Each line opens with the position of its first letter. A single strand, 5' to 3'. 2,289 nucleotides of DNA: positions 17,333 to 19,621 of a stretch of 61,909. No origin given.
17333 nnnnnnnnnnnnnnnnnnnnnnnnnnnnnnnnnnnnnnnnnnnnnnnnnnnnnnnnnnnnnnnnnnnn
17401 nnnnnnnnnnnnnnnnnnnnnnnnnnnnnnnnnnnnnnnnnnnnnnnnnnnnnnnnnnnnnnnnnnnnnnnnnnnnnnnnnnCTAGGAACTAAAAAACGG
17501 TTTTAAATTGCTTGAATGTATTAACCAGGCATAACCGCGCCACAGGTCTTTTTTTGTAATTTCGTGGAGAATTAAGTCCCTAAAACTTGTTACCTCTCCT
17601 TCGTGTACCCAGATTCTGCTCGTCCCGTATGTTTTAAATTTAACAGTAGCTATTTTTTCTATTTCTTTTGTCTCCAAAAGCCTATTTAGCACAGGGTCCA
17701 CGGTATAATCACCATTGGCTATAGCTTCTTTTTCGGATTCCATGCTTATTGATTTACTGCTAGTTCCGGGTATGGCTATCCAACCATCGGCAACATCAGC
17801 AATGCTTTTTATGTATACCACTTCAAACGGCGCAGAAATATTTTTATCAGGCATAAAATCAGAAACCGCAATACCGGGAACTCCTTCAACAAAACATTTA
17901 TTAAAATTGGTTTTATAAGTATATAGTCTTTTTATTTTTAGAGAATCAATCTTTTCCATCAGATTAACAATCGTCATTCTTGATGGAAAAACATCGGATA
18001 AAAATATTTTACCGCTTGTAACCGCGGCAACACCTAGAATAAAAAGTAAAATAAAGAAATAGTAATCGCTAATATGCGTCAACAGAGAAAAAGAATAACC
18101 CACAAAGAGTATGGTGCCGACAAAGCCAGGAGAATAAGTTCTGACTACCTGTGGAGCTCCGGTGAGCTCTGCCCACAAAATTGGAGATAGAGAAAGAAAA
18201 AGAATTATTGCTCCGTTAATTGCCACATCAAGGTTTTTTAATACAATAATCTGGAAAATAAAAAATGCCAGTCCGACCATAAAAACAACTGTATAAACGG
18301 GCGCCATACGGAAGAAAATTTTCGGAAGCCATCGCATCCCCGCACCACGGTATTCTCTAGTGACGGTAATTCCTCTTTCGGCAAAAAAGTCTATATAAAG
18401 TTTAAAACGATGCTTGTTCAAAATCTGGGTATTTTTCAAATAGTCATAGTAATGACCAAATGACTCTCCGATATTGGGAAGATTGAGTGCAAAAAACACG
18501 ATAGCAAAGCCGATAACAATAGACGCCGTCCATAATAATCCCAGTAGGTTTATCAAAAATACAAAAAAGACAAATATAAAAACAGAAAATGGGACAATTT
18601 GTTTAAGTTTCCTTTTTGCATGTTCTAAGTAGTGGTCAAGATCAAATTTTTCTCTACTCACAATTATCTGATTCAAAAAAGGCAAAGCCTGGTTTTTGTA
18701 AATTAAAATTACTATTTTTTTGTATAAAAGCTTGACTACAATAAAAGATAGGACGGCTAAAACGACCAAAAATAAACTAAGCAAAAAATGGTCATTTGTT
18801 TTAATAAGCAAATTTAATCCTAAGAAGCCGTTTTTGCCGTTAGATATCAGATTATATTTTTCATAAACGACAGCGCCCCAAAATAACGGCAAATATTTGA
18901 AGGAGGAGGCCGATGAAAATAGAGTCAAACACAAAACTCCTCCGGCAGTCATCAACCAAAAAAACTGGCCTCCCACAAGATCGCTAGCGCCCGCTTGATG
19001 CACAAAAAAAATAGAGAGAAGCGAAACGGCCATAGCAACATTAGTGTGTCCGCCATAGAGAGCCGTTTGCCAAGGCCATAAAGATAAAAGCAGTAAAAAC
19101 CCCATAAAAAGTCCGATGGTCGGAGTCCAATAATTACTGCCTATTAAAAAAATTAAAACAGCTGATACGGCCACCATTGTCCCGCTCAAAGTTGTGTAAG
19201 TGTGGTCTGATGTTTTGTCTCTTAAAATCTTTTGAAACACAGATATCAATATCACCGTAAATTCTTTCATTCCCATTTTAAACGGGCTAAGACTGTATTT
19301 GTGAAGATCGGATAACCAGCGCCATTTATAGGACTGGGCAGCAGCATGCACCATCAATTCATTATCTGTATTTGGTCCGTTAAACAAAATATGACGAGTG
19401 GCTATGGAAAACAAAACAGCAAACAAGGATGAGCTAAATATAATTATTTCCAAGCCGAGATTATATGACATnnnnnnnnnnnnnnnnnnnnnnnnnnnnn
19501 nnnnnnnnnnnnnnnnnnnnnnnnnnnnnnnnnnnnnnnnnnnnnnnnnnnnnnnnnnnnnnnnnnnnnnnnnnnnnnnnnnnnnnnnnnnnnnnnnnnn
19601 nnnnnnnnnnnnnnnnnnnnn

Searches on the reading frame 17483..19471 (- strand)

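Call 16: search_protein_families(library=pfam, proteins=[window:17483-19471:-], max_evalue=0.0001)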
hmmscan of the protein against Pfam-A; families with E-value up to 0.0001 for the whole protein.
window:17483-19471:- (662 aa): 0 families

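Call 38: search_protein_families(library=pfam, proteins=[window:17483-19471:-], max_evalue=0.01)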
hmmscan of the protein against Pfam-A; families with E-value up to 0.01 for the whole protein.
window:17483-19471:- (662 aa): 0 families

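Call 59: search_protein_families(library=ncbifam, proteins=[window:17483-19471:-], max_evalue=0.01)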
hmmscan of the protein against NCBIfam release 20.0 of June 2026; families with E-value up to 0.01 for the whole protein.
window:17483-19471:- (662 aa): 1 family
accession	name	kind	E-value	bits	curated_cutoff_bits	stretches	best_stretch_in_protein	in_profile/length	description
NF011252.0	PRK14658.1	equivalog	0.0043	17.1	149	1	203-273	22-91/115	holo-ACP synthase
